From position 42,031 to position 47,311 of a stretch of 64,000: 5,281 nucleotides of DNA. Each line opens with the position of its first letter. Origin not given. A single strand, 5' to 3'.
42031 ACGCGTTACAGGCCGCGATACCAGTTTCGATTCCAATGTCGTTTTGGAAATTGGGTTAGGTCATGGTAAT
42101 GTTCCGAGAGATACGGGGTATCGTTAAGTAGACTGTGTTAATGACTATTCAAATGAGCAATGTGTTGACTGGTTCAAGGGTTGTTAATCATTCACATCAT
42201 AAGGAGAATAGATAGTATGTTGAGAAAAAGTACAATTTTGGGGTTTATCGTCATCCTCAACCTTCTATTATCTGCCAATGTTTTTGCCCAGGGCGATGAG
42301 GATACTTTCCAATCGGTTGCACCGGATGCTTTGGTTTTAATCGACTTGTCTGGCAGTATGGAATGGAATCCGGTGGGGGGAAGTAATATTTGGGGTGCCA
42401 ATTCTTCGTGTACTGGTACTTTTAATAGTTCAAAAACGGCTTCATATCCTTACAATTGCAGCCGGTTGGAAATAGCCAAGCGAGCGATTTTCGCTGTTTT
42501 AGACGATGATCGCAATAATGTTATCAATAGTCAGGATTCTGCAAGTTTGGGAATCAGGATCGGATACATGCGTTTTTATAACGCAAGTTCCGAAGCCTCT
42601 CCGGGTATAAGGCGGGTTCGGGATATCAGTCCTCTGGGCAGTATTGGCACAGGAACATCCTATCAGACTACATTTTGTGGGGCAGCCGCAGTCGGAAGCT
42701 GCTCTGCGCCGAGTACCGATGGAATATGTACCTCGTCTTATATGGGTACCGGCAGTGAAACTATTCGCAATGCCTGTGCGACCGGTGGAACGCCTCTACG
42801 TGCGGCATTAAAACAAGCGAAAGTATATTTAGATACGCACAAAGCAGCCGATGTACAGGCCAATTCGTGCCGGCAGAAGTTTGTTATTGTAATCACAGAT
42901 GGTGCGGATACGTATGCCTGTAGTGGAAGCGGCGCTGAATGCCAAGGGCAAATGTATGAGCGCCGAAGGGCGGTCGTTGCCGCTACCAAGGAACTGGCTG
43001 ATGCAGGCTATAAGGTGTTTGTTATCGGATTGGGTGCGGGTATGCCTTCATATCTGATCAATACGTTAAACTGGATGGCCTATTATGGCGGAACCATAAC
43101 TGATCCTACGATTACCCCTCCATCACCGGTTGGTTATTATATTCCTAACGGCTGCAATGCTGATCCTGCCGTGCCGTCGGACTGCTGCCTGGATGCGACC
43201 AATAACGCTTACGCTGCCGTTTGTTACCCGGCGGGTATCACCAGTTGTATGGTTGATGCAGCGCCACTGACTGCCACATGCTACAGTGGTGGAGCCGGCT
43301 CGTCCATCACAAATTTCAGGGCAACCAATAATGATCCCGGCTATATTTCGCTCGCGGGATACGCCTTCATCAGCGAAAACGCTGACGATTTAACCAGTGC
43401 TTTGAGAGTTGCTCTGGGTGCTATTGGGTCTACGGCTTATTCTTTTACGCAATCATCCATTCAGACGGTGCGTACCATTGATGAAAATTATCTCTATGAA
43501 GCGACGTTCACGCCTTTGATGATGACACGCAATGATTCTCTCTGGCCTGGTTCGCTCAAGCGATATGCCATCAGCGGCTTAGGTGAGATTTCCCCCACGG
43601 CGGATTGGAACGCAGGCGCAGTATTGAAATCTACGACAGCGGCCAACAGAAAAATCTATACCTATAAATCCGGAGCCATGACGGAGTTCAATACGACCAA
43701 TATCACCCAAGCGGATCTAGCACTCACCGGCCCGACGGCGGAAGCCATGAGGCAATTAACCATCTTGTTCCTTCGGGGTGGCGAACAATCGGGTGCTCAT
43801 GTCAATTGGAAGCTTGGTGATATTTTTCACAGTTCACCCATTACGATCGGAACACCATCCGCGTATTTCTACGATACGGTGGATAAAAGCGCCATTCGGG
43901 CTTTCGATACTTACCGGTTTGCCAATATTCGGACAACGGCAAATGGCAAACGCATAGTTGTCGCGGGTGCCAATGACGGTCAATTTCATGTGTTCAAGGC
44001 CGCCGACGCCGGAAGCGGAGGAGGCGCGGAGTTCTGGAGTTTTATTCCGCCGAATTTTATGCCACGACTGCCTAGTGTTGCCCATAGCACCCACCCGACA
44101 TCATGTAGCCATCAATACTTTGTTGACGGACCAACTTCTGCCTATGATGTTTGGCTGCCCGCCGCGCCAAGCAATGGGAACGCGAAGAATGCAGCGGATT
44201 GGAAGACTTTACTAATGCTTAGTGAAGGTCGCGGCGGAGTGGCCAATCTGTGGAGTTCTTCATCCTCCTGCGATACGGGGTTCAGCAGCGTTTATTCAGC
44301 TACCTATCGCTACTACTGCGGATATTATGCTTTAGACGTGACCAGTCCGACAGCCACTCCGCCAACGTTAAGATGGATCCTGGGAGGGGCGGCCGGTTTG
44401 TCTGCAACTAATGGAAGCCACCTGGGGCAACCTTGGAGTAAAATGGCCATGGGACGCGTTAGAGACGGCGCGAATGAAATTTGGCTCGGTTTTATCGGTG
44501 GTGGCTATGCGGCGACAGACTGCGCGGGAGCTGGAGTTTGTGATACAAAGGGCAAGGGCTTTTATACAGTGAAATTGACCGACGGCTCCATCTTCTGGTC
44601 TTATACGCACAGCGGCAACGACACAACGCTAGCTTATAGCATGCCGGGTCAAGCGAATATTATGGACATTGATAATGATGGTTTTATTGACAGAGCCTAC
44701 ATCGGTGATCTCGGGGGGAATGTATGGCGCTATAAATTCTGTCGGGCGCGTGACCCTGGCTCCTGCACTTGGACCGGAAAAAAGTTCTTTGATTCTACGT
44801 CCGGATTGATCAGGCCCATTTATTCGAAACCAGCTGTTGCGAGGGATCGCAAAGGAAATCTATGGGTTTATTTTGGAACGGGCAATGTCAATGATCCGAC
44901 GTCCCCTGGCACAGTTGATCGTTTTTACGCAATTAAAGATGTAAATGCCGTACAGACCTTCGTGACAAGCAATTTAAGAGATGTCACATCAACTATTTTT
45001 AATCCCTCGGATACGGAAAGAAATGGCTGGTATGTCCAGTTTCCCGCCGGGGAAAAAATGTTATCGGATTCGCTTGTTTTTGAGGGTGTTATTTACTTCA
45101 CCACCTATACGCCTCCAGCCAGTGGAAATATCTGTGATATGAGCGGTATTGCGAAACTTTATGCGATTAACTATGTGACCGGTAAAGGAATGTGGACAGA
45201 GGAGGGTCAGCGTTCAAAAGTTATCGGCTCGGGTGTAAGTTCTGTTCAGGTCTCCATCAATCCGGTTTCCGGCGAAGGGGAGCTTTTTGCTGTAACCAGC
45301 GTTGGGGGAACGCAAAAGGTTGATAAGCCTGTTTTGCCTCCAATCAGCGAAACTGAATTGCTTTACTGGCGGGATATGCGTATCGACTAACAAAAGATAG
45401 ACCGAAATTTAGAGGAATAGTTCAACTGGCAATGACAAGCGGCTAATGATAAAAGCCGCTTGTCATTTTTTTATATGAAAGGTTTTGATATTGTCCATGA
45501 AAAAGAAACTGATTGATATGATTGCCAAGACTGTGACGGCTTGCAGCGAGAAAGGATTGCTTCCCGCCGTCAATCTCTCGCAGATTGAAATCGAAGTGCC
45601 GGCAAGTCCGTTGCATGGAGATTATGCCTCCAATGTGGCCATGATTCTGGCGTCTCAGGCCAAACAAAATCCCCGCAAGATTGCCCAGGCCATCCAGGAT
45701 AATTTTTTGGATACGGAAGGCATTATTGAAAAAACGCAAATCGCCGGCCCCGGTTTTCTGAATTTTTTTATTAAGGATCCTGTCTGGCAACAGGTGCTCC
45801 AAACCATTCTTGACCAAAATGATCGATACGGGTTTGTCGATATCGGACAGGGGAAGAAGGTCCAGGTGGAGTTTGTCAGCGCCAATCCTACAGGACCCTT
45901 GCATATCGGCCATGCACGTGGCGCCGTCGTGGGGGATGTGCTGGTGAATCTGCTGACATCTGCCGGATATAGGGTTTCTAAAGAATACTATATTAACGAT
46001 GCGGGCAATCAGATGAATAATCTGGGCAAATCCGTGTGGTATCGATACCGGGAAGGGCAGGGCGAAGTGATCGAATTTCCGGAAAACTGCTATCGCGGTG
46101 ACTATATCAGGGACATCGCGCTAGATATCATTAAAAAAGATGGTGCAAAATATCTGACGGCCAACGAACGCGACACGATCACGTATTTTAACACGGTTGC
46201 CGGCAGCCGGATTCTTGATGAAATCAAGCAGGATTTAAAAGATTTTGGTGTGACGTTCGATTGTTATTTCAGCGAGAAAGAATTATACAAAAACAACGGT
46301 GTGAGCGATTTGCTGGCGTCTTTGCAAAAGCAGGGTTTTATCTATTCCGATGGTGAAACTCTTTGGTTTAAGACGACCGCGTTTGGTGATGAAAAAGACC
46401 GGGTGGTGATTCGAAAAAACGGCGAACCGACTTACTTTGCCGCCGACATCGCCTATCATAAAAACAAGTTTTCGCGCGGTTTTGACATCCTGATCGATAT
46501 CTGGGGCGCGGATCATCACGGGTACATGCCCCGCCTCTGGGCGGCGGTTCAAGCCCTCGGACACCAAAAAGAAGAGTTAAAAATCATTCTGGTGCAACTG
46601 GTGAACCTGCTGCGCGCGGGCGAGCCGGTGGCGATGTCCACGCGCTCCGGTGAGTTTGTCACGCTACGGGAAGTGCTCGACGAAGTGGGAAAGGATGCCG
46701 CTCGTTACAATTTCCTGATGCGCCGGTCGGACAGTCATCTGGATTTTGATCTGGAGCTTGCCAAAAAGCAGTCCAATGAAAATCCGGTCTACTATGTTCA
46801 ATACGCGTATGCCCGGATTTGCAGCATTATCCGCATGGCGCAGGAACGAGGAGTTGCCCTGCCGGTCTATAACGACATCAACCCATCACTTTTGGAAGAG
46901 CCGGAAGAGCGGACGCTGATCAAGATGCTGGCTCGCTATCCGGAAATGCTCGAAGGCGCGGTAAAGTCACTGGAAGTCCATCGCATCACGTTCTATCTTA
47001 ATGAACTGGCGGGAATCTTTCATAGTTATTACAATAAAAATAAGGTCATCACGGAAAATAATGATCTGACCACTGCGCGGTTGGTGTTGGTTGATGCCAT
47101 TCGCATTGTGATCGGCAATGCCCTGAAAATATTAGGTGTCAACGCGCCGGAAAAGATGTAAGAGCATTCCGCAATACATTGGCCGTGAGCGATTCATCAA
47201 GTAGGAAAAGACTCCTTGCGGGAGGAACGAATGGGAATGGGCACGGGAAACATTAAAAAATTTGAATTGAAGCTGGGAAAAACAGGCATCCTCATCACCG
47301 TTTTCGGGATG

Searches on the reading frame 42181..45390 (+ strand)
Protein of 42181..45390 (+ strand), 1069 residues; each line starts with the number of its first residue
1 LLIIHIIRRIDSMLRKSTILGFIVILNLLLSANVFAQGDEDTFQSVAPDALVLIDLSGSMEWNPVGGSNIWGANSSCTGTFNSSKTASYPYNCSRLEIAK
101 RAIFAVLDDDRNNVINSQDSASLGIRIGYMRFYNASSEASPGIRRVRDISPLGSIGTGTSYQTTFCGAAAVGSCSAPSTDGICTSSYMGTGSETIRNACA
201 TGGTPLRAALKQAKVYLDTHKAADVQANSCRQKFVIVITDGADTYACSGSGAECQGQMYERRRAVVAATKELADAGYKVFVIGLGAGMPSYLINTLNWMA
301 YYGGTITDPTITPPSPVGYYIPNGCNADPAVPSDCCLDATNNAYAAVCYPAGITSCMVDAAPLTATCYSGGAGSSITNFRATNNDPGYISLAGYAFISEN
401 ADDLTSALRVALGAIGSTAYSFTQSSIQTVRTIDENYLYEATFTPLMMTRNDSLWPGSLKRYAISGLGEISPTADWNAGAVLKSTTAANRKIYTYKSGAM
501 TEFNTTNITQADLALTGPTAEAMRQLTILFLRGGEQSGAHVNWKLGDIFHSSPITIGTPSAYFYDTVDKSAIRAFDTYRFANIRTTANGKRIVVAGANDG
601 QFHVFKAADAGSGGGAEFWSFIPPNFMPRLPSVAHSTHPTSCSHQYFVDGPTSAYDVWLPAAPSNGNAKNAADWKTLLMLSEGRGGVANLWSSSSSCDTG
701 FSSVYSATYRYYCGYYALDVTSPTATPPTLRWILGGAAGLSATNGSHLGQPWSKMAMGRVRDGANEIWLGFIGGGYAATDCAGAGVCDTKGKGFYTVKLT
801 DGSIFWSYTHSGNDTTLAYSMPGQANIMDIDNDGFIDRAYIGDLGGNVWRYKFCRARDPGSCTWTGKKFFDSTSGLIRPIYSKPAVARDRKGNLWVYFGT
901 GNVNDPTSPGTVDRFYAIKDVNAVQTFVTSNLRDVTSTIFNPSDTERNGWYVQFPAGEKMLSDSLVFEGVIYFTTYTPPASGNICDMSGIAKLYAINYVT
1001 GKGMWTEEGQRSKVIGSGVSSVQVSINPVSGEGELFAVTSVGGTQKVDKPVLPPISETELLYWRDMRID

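Call 4: search_protein_families(library=pfam, proteins=[window:42181-45390:+])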
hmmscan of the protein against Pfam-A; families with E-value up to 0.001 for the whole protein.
window:42181-45390:+ (1069 aa): 1 family
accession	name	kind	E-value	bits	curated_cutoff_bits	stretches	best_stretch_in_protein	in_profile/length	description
PF05567.17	T4P_PilY1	-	6.1e-15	55.5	28.1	2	714-902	142-352/411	PilY1 beta-propeller domain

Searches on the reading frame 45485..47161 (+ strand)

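Call 4: search_protein_families(library=pfam, proteins=[window:45485-47161:+])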
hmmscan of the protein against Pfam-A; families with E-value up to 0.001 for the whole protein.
window:45485-47161:+ (558 aa): 5 families
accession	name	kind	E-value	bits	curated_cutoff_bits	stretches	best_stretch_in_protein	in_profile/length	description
PF05746.21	DALR_1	-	2.5e-36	124.8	22.3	1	438-558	1-117/117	DALR anticodon binding domain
PF00750.26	tRNA-synt_1d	-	8.7e-27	94.4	23.3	1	105-406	2-303/349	tRNA synthetases class I (R), catalytic domain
PF03485.21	Arg_tRNA_synt_N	-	1.9e-24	86.5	21.5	1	9-96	3-85/85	Arginyl tRNA synthetase N terminal domain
PF09334.17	tRNA-synt_1g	-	6.5e-08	32.2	20.1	0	242-298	69-125/391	tRNA synthetases class I (M)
PF01406.26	tRNA-synt_1e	-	7.7e-06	25.9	27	0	137-173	21-57/301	tRNA synthetases class I (C) catalytic domain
